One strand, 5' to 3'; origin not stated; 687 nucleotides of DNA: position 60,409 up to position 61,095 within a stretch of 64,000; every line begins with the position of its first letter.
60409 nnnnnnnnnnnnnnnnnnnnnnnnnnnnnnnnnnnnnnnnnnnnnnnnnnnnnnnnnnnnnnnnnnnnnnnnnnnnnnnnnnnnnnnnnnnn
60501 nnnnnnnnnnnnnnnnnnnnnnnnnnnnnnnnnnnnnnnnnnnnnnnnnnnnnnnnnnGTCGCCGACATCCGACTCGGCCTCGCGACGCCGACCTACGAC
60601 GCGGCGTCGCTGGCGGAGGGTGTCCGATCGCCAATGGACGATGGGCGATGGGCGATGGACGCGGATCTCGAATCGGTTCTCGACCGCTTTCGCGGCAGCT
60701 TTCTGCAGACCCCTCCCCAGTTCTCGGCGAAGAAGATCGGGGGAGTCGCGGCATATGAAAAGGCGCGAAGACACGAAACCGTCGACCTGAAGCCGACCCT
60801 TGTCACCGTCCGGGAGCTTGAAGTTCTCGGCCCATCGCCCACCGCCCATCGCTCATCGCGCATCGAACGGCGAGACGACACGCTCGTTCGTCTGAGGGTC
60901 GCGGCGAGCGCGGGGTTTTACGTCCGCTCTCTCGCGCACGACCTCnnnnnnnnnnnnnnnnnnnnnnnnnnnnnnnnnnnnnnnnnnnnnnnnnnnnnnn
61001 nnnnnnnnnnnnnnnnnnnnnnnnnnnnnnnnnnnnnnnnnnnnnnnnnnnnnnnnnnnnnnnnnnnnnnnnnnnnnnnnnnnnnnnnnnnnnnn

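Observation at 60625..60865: Inverted heptamer arrays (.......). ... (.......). bracketing a conserved segment of truB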

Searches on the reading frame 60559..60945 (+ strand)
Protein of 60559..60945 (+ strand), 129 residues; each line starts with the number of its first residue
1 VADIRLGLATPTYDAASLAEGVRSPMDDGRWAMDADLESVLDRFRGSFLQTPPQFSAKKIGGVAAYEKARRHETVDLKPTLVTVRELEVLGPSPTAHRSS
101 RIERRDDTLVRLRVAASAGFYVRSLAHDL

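Call 21: find_related_loci(query=A2, collection=metagenome_contigs, flank=2500)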
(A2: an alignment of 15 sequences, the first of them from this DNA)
Query A2 (129 aa) in metagenome_contigs; peptide patterns used: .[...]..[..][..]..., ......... (x = any residue, [..] = any of these).
600 stretches matched a pattern (row limit reached: there are more); 597 encode a relative of the query (tblastn E <= 1e-3); the best 80 are kept; 80 distinct loci.
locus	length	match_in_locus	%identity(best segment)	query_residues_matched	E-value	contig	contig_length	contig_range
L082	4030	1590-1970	69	1-129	5e-53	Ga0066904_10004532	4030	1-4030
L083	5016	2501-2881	64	1-129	2e-48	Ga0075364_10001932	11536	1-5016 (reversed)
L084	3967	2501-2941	58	1-129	4e-45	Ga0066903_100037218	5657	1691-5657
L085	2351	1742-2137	57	1-129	9e-39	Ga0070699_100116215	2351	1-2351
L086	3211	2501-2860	49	1-129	2e-33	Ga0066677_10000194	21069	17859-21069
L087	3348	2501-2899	51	1-129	9e-33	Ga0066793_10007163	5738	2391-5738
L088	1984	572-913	51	1-129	1e-31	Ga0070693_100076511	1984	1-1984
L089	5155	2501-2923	46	1-129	2e-31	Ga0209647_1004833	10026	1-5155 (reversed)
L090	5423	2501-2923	46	1-129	1e-31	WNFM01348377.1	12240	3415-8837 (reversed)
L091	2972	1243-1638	46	1-129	2e-31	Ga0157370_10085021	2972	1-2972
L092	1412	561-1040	44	1-129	8e-31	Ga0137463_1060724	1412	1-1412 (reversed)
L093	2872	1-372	44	9-129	2e-27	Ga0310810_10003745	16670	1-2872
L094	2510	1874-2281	43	1-128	8e-26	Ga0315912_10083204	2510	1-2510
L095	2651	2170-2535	41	1-129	7e-26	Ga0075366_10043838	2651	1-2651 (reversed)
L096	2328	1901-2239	48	1-129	1e-25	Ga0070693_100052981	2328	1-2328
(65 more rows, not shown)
